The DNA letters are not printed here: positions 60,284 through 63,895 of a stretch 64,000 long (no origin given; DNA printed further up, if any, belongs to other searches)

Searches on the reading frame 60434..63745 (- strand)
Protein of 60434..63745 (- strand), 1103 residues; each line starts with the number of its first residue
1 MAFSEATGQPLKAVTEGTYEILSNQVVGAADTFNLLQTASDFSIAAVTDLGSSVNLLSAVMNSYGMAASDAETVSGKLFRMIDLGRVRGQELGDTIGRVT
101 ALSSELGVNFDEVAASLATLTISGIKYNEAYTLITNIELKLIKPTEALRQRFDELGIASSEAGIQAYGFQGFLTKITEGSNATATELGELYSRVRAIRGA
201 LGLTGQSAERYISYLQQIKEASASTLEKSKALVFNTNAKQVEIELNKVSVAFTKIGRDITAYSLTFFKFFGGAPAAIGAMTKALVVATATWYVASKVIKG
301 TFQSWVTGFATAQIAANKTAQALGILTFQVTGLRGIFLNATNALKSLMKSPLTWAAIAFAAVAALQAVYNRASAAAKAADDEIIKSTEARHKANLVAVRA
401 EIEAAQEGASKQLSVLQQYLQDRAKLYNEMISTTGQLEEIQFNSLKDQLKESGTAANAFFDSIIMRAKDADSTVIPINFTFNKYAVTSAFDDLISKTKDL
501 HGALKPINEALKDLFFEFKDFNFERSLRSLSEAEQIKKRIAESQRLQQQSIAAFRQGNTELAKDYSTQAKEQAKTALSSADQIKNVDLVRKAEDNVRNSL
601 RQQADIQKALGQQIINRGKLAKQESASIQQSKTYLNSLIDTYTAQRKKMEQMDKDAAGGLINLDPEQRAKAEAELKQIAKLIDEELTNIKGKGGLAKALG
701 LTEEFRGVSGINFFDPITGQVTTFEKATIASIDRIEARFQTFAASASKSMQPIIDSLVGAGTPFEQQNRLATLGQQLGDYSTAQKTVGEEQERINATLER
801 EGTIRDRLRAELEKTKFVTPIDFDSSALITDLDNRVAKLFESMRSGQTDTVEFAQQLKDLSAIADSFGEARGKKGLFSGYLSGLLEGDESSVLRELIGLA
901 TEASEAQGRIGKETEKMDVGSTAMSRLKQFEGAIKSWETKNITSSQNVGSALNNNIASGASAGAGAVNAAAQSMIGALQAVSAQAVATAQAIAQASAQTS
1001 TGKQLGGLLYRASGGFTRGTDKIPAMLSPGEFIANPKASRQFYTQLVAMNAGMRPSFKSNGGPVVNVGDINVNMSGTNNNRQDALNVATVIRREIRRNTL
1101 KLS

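Call 11: search_protein_families(library=phrogs, proteins=[window:60434-63745:-], max_evalue=0.001)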
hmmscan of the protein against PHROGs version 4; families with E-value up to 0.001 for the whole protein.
window:60434-63745:- (1103 aa): 9 families
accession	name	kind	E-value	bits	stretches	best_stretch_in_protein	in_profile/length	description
phrog_23013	-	tail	7.8e-17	61.2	1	2-428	165-596/1379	tail length tape measure protein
phrog_991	-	tail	3.1e-16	59.2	1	4-732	332-955/1966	tail length tape measure protein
phrog_1533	-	tail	2.3e-13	49.6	1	25-486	305-740/1688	tail length tape measure protein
phrog_4704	-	tail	3.5e-13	50.1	1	27-224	273-474/625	tail length tape measure protein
phrog_1272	-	tail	1.6e-12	47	1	4-190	295-466/1606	tail length tape measure protein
phrog_14441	-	tail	1.1e-10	42.7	1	31-132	136-237/241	tail length tape measure protein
phrog_36688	-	tail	3.1e-09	35.8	1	4-364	107-447/1600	tail length tape measure protein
phrog_9696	-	tail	3.9e-09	35.8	1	36-186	144-295/1415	tail length tape measure protein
phrog_167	-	tail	9.6e-06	24.6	1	18-460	330-690/1555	tail length tape measure protein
